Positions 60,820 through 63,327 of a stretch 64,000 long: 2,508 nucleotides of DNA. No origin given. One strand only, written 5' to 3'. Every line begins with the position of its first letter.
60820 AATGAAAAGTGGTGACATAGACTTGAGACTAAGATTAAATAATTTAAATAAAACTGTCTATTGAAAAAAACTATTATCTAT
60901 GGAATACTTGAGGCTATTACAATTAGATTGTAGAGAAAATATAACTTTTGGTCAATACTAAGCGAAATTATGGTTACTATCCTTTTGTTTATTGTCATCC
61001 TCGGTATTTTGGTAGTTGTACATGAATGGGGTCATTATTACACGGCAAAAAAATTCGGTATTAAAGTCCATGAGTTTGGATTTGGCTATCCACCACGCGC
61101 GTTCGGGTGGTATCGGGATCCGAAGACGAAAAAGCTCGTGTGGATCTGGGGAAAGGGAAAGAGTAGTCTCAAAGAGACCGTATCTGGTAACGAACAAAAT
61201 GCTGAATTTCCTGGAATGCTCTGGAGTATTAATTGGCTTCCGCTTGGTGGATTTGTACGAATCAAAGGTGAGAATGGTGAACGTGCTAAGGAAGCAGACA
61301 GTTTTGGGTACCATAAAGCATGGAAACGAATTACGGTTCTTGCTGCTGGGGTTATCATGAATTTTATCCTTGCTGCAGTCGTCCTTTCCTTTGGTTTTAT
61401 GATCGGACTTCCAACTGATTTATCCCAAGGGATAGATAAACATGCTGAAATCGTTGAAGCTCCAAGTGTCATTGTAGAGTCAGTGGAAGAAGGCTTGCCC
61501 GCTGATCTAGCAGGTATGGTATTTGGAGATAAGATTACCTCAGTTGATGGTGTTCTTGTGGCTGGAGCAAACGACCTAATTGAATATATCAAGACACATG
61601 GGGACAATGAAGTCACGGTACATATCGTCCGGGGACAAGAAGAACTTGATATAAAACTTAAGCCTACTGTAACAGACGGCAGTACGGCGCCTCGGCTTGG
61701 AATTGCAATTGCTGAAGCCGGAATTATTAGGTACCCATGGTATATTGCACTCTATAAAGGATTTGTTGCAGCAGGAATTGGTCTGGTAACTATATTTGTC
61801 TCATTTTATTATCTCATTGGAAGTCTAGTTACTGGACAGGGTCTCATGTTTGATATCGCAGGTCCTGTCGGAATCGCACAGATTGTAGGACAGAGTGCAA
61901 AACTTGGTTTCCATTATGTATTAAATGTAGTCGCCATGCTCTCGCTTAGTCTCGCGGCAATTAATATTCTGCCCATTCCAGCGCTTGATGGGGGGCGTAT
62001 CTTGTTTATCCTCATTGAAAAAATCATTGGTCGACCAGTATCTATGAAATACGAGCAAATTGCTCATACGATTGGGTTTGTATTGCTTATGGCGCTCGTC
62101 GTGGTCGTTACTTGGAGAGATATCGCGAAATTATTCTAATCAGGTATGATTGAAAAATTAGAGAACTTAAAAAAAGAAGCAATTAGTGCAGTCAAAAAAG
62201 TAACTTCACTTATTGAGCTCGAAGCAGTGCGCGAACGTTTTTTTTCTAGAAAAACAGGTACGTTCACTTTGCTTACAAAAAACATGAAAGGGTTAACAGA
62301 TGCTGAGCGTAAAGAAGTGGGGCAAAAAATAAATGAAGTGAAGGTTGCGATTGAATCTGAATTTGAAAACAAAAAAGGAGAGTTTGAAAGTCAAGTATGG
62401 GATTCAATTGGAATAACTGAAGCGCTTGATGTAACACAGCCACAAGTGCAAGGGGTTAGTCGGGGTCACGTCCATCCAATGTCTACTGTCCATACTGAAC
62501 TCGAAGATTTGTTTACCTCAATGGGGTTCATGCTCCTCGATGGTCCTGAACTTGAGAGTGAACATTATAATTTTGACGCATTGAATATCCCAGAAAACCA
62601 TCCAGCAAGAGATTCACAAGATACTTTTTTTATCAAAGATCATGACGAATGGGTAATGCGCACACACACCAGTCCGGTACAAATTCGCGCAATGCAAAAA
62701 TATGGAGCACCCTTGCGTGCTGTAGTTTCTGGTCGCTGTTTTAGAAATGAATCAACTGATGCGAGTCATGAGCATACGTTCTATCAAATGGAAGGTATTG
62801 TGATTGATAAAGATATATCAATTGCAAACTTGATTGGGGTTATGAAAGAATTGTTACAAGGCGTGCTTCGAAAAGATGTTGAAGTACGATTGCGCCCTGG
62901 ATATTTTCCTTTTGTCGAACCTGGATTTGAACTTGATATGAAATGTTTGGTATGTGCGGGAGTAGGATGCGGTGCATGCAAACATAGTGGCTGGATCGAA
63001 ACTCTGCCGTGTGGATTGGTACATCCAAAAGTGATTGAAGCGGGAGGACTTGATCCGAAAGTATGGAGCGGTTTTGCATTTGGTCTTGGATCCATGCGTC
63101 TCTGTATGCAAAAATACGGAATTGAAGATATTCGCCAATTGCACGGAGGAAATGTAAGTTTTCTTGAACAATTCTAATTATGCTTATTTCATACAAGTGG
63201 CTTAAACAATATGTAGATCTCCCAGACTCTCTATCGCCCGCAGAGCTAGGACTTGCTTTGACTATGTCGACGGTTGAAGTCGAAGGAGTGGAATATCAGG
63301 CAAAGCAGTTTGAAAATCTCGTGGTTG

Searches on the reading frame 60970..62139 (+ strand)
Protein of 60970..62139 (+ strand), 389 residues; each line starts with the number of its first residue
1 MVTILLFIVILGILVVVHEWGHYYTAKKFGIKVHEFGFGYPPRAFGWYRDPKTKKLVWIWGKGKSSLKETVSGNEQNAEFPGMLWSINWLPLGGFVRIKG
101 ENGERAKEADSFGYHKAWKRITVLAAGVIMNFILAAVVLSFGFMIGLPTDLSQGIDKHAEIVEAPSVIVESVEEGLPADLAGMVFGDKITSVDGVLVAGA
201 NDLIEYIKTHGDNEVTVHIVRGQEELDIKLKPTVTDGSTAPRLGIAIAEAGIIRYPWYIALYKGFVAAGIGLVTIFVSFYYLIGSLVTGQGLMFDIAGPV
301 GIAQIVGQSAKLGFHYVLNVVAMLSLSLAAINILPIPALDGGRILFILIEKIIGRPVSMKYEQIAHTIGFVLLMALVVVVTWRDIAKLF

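Call 50: search_protein_families(library=pfam, proteins=[window:60970-62139:+], max_evalue=0.001)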
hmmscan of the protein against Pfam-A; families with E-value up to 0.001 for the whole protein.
window:60970-62139:+ (389 aa): 4 families
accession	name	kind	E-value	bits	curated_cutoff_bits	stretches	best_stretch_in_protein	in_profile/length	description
PF02163.28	Peptidase_M50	-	1.2e-49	169.1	27.2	2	82-376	46-221/221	Peptidase family M50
PF17820.7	PDZ_6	-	1.8e-09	37.6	27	1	168-221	1-54/54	PDZ domain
PF13180.12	PDZ_2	-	1.5e-08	35.2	27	1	165-231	12-79/80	PDZ domain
PF00595.29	PDZ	-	0.00016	22.4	23.2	1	151-217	22-78/81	PDZ domain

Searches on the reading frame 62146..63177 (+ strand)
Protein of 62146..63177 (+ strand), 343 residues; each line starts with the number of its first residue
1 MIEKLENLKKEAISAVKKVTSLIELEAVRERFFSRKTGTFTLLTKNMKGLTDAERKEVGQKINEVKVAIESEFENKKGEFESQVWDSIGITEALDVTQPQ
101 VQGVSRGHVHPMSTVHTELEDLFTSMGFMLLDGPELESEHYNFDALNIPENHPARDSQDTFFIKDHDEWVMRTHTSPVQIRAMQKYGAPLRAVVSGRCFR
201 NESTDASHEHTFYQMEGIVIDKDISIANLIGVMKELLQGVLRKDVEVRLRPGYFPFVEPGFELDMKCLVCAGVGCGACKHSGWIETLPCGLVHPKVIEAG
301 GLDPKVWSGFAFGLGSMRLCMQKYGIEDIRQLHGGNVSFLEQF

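Call 50: search_protein_families(library=pfam, proteins=[window:62146-63177:+], max_evalue=0.001)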
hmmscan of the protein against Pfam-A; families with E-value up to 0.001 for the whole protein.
window:62146-63177:+ (343 aa): 2 families
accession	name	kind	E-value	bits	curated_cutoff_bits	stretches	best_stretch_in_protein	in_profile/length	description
PF01409.25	tRNA-synt_2d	-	9.6e-86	287.7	19.8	1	95-343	3-246/246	tRNA synthetases class II core domain (F)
PF02912.23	Phe_tRNA-synt_N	-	2.1e-14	53.7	22.3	1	21-83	2-63/69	Aminoacyl tRNA synthetase class II, N-terminal domain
